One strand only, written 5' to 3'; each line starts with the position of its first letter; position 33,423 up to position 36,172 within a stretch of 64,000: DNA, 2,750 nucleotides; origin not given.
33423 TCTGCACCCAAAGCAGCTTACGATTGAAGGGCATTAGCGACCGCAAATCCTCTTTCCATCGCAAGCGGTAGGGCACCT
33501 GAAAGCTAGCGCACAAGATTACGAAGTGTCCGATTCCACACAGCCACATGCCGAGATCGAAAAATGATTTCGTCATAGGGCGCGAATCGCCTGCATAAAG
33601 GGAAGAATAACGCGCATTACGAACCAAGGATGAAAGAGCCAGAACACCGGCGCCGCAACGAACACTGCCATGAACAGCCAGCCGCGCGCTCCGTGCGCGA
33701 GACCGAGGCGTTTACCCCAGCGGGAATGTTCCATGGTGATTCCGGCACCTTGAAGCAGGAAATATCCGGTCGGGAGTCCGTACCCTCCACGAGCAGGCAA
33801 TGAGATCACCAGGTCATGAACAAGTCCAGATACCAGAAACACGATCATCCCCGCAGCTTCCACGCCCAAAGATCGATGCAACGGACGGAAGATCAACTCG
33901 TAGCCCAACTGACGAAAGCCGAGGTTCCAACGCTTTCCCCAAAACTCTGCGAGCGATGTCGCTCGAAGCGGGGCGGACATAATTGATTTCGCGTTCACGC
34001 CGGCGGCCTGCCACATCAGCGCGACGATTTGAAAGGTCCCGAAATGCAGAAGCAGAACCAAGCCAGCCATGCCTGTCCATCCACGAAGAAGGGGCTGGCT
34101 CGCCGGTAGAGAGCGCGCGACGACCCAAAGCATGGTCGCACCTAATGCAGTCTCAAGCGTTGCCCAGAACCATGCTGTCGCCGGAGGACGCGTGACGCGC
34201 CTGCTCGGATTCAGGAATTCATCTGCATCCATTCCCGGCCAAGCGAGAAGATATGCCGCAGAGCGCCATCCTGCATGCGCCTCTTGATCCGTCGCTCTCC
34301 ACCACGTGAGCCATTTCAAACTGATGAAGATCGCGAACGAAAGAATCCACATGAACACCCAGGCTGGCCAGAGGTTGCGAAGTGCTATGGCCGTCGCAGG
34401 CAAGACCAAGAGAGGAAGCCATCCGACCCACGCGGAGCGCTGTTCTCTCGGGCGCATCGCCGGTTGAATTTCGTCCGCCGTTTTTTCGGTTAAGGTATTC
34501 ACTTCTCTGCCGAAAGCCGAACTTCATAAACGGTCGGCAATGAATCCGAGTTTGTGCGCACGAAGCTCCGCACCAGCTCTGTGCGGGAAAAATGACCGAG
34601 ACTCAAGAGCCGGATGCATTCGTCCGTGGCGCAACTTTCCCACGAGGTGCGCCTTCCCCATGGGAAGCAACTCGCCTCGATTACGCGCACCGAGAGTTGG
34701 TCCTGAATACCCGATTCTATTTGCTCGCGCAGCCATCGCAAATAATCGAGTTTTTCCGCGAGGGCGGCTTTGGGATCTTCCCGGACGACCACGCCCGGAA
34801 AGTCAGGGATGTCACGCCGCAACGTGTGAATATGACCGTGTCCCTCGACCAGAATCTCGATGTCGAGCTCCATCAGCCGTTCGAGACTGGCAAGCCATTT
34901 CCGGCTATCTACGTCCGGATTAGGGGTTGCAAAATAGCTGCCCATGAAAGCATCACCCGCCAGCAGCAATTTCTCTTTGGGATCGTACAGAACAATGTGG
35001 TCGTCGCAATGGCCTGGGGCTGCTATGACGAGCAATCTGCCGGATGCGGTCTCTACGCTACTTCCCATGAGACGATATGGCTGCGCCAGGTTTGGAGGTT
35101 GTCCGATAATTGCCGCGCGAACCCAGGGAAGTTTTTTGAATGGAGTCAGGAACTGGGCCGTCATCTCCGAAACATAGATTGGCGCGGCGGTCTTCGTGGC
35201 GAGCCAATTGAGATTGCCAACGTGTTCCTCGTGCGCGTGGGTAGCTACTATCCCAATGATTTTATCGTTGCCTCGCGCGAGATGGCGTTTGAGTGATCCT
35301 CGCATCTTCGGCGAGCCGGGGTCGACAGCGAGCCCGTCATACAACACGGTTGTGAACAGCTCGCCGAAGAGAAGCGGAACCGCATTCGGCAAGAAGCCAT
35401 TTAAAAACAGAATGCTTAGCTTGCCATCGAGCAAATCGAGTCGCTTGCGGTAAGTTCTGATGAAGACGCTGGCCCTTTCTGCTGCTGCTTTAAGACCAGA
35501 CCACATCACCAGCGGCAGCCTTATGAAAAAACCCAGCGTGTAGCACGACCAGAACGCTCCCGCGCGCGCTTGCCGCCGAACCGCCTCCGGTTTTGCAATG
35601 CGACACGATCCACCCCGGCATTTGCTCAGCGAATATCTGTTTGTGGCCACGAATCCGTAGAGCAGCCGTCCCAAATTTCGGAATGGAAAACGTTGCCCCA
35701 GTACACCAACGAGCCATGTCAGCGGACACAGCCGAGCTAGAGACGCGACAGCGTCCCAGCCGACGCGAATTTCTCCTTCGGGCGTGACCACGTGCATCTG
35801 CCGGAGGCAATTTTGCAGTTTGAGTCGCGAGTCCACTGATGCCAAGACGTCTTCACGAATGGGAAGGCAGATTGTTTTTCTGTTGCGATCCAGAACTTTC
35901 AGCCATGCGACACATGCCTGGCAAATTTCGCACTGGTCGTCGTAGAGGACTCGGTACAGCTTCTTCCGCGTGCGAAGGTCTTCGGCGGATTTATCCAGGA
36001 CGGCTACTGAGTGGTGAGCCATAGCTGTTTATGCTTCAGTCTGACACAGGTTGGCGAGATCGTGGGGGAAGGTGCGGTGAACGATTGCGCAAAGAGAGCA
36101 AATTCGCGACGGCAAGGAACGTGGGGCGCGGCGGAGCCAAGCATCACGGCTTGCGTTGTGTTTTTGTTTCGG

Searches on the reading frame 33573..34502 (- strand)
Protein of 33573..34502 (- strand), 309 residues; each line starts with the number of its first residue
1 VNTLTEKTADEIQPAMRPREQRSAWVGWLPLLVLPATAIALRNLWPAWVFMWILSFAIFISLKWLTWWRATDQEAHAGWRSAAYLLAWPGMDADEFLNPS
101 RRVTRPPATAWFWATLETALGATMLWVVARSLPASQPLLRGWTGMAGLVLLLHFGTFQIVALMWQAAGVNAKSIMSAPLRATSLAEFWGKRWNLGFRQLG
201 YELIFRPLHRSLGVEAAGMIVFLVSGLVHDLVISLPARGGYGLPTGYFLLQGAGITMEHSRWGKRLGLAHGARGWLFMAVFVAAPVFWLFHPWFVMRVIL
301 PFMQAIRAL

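Call 18: search_protein_families(library=pfam, proteins=[window:33573-34502:-], max_evalue=0.01)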
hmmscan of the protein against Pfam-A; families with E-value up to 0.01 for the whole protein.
window:33573-34502:- (309 aa): 1 family
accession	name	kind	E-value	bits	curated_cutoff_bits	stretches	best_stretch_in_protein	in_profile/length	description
PF13813.11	MBOAT_2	-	1.9e-08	34.9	25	1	173-235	3-70/85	Membrane bound O-acyl transferase family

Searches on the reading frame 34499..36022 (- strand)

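Call 18: search_protein_families(library=pfam, proteins=[window:34499-36022:-], max_evalue=0.01)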
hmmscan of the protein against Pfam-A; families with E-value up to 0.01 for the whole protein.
window:34499-36022:- (507 aa): 4 families
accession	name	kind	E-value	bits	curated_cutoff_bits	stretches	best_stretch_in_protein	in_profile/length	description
PF00753.33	Lactamase_B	-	6.3e-22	78.9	22.7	1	233-395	20-196/196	Metallo-beta-lactamase superfamily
PF04134.17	DCC1-like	-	9e-15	56.3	27.8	1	25-133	1-111/113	DCC1-like thiol-disulfide oxidoreductase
PF19583.5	ODP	-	2.3e-05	24.8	27.2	1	232-362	16-140/194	ODP family beta lactamase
PF12706.13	Lactamase_B_2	-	0.0016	18.6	27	1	234-293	6-71/200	Beta-lactamase superfamily domain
